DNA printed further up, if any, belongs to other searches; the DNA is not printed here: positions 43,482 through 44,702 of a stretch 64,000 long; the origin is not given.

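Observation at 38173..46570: Flagellin glycosylation operon with two different candidate flagellin glycosyltransferases plus three tailoring enzymes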

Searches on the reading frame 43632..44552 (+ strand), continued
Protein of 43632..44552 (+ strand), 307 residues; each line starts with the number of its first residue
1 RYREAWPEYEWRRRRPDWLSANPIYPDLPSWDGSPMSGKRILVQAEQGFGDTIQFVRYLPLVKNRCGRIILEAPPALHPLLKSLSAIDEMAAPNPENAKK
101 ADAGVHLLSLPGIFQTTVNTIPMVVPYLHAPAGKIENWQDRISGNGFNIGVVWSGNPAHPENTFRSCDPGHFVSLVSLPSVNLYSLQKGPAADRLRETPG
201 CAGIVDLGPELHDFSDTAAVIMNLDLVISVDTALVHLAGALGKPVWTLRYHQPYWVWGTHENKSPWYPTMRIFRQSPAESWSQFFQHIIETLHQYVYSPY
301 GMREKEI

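Call 43: search_dna_similar(query=window:43632-44552:+, collection=plasmids, mode=protein, max_rows=40)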
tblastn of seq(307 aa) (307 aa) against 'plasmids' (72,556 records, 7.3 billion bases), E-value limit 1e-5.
Records with a match: 143; places in all: 339; records where one place covers at least 80% of the query: 140.
Best place of each record, by identity: <60% 143.
By first word of the organism name: Azospirillum 47; Ralstonia 30; Burkholderia 13; Caballeronia 10; Paraburkholderia 9; Paracoccus 4; Cupriavidus 3; Granulicella 2; Roseomonas 2; Aristophania 2; and 19 more.
By predicted mobility (MOB-suite, as given by PLSDB): non-mobilizable 106; mobilizable 26; conjugative 11.
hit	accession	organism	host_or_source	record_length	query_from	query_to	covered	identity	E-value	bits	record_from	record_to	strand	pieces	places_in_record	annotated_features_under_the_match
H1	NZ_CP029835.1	Azospirillum ramasamyi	single cell,Cow dung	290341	1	303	99%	40.7%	8e-67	233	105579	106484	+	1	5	DUF6165 family protein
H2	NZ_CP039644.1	Azospirillum sp. TSA2s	Soil,rice paddy soil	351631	1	293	95%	41.9%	2e-68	238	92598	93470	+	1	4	tetratricopeptide repeat protein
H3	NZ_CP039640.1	Azospirillum sp. TSH100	soil,soil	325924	4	301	97%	41.0%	3e-62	220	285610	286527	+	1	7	tetratricopeptide repeat protein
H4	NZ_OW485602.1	Rhodovastum atsumiense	-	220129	6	292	93%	42.4%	4e-57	205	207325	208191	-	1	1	tetratricopeptide repeat-containing glycosyltransferase family protein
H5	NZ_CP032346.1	Azospirillum brasilense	soil sample,Agricultural field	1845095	2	298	97%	40.8%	2e-57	206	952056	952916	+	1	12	record has no annotation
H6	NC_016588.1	Azospirillum lipoferum 4B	-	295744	1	298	97%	40.4%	4e-65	228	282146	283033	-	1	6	tetratricopeptide repeat protein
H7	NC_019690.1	Pseudanabaena sp. PCC 7367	-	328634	1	302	98%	39.8%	2e-65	229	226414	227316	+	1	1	tetratricopeptide repeat protein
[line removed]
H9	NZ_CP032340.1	Azospirillum brasilense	soil sample,Agricultural field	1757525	2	301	98%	40.0%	1e-60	215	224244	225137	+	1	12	none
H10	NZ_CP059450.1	Azospirillum brasilense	Prokaryotes,soil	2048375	2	298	97%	40.3%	2e-59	212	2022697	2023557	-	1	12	none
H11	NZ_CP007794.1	Azospirillum argentinense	Triticum aestivum L.,Root,wheat ...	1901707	2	298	97%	40.3%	7e-58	207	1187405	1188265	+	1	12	record has no annotation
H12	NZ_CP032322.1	Azospirillum argentinense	soil sample,Agricultural field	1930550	3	298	96%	40.4%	3e-58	208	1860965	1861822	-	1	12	record has no annotation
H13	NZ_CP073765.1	Methylovirgula sp. HY1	soil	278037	2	282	92%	42.5%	8e-64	224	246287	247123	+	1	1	tetratricopeptide repeat protein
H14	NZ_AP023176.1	Paraburkholderia largidicola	Physopelta gutta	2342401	1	292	95%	40.9%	9e-60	213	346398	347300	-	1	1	none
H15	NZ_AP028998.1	Paraburkholderia sp. 22B1P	-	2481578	1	292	95%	40.9%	9e-60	213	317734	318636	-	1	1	none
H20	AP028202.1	Paraburkholderia largidicola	Physopelta gutta,midgut,Midgut crypts ...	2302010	1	292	95%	40.2%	2e-58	209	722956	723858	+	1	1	tetratricopeptide repeat protein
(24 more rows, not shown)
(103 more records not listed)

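Call 45: get_annotated_region(hit=H20, flank=8000)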
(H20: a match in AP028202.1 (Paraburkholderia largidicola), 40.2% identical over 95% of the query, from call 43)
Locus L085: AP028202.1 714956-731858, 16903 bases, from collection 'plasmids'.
description: Paraburkholderia sp. F2 plasmid PPGUF2_p1 DNA, complete genome
organism: Paraburkholderia largidicola (NCBI taxid 3014751)
taxonomy: Bacteria; Pseudomonadota; Betaproteobacteria; Burkholderiales; Burkholderiaceae; Paraburkholderia; Paraburkholderia largidicola
host: -; source: Physopelta gutta,midgut,Midgut crypts of sting bug Physopelta gutta; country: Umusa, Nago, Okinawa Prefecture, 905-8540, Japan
typing (MOB-suite, as given by PLSDB): non-mobilizable
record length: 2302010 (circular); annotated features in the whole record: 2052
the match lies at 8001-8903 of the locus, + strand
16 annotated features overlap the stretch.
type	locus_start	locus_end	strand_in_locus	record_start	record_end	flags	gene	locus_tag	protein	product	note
CDS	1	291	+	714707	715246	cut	mug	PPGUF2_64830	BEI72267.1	G/U mismatch-specific DNA glycosylase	-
CDS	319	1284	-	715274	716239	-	-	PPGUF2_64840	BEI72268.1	LysR family transcriptional regulator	-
CDS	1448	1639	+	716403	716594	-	-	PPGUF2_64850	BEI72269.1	hypothetical protein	-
CDS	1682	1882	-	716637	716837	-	-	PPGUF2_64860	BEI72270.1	hypothetical protein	-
CDS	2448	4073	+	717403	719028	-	-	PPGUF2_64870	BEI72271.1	MFS transporter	-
CDS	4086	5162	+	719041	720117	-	-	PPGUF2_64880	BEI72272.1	HlyD family secretion protein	-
CDS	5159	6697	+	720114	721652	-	-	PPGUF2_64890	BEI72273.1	efflux transporter outer membrane subunit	-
CDS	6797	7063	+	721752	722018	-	-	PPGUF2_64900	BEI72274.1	hypothetical protein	-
CDS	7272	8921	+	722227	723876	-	-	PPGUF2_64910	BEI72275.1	tetratricopeptide repeat protein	-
CDS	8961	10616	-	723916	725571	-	-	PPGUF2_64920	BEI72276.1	hypothetical protein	-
CDS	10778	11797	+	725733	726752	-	-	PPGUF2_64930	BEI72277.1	sugar ABC transporter substrate-binding protein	-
CDS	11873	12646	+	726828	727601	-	-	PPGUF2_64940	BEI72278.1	hydroxypyruvate isomerase family protein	-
CDS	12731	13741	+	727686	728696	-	iolG_2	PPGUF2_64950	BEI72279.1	inositol 2-dehydrogenase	-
CDS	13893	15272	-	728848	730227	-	-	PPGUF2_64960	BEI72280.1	hypothetical protein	-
CDS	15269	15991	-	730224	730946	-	-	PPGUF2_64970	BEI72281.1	response regulator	-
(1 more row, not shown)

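Call 46: get_annotated_region(hit=H2, flank=8000)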
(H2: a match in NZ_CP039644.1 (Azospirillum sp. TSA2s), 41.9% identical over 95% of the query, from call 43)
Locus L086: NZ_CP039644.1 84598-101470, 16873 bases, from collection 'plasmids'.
description: Azospirillum sp. TSA2s plasmid p2, complete sequence
organism: Azospirillum sp. TSA2s (NCBI taxid 709810)
taxonomy: Bacteria; Pseudomonadota; Alphaproteobacteria; Rhodospirillales; Azospirillaceae; Azospirillum; Azospirillum sp. TSA2s
host: -; source: Soil,rice paddy soil; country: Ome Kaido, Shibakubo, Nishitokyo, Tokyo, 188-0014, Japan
typing (MOB-suite, as given by PLSDB): mobilizable; replicon rep_cluster_1806; relaxase MOBP
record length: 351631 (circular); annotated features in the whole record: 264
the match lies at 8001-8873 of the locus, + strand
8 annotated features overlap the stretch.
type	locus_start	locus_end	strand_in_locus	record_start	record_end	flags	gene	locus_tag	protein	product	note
CDS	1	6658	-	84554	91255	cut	-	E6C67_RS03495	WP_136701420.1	calcium-binding protein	-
CDS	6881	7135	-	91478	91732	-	-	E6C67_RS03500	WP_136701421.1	hypothetical protein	-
CDS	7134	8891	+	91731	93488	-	-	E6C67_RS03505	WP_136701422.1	tetratricopeptide repeat protein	-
CDS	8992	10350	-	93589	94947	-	-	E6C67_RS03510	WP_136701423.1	tetratricopeptide repeat protein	-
CDS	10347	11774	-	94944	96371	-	-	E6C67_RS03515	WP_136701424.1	HlyD family type I secretion periplasmic adaptor subunit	GO:0030253 - protein secretion by the type I secretion system [Evidence IEA]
CDS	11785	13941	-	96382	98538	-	-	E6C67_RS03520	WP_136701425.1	peptidase domain-containing ABC transporter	-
CDS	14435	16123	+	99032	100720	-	-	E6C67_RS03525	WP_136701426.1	hypothetical protein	-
CDS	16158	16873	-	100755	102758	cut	-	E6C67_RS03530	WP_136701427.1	tetratricopeptide repeat protein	-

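Call 59: predict_structure(alignment_id=A2)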
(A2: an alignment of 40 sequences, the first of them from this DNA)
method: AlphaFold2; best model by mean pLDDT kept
length: 307 residues; sequences in the alignment: 40
mean_pLDDT: 89.6   pTM: 0.90
mean pLDDT of the five models: 89.6, 89.5, 88.1, 88.0, 87.8
residues with pLDDT >= 90: 230; 70-90: 50; 50-70: 23; < 50: 4
segments of 3 or more residues with pLDDT < 50: 304-307
pLDDT, mean of each block of 10 residues (from residue 1): 61 75 86 97 92 96 97 96 96 95 95 91 92 95 92 88 85 93 96 92 95 97 98 96 95 62 90 92 95 88 50
secondary structure, 60 per line:
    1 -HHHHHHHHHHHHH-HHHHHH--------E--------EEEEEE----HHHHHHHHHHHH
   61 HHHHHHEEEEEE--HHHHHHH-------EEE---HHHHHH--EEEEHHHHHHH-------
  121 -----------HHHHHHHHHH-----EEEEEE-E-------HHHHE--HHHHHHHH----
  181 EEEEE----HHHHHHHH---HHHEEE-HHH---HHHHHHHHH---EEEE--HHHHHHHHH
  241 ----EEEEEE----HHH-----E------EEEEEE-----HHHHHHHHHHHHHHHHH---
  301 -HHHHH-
elements in order: H2-14 H16-21 E39-44 H49-66 E67-72 H75-81 E89-91 H95-100 E103-106 H107-113 H132-141 E147-152 H162-165 H169-176 E181-185 H190-197 E204-206 H214-222 E226-229 H232-240 E245-250 E270-275 H281-297 H302-306

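Call 64: fold_search(model_id=the predicted structure, library=pdb)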
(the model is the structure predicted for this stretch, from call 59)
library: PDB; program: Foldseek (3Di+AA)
matches with E <= 10: 1559; with E <= 0.001: 68
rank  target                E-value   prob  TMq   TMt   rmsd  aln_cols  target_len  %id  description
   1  1psw                  5.3e-10  1.00  0.60  0.56   6.1       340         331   14  Structure of E. coli ADP-heptose lps heptosyltransferase II (released 2003-07-08)
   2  3tov_A                9.1e-09  1.00  0.58  0.52   5.2       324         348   13  The crystal structure of the glycosyl transferase family 9 from Veillonella parvula DSM 2008 (released 2011-09-21)
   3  3tov_B                1.8e-08  1.00  0.56  0.50   7.4       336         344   13  The crystal structure of the glycosyl transferase family 9 from Veillonella parvula DSM 2008 (released 2011-09-21)
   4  2h1h_A                2.7e-08  1.00  0.49  0.47   8.0       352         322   12  E. coli heptosyltransferase WaaC with ADP-2-deoxy-2-fluoro heptose (released 2007-05-22)
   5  2gt1_A                2.3e-07  1.00  0.47  0.45   8.4       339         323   14  E. coli heptosyltransferase WaaC. (released 2007-05-01)
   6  2h1h_B                4.1e-07  1.00  0.46  0.45   9.0       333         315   13  E. coli heptosyltransferase WaaC with ADP-2-deoxy-2-fluoro heptose (released 2007-05-22)
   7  9grx_1                6.3e-07  1.00  0.57  0.45   6.0       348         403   11  NDH-PSI-LHCI supercomplex from S. oleracea (released 2025-02-12)
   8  2gt1_B                6.3e-07  1.00  0.46  0.46   8.8       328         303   15  E. coli heptosyltransferase WaaC. (released 2007-05-01)
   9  6dfe_B                8.1e-07  1.00  0.48  0.46   7.8       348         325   13  The structure of a ternary complex of E. coli WaaC (released 2018-09-05)
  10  2h1f_A                1.0e-06  1.00  0.47  0.46   8.9       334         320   13  E. coli heptosyltransferase WaaC with ADP (released 2007-05-22)
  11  4rb4_C                5.9e-06  1.00  0.47  0.38   8.6       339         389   13  Crystal structure of dodecameric iron-containing heptosyltransferase TibC in complex with ADP-D-beta-D-heptose at 3.9  (released 2014-11-05)
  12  4rap_H                1.2e-05  1.00  0.53  0.43   7.5       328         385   13  Crystal structure of bacterial iron-containing dodecameric glycosyltransferase TibC from enterotoxigenic E.coli H10407 (released 2014-10-29)
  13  4rap_J                1.2e-05  1.00  0.51  0.42   7.9       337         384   12  Crystal structure of bacterial iron-containing dodecameric glycosyltransferase TibC from enterotoxigenic E.coli H10407 (released 2014-10-29)
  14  4rap_D                1.3e-05  1.00  0.48  0.39   4.6       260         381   13  Crystal structure of bacterial iron-containing dodecameric glycosyltransferase TibC from enterotoxigenic E.coli H10407 (released 2014-10-29)
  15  4rb4_K                2.9e-05  1.00  0.46  0.37   8.6       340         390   14  Crystal structure of dodecameric iron-containing heptosyltransferase TibC in complex with ADP-D-beta-D-heptose at 3.9  (released 2014-11-05)
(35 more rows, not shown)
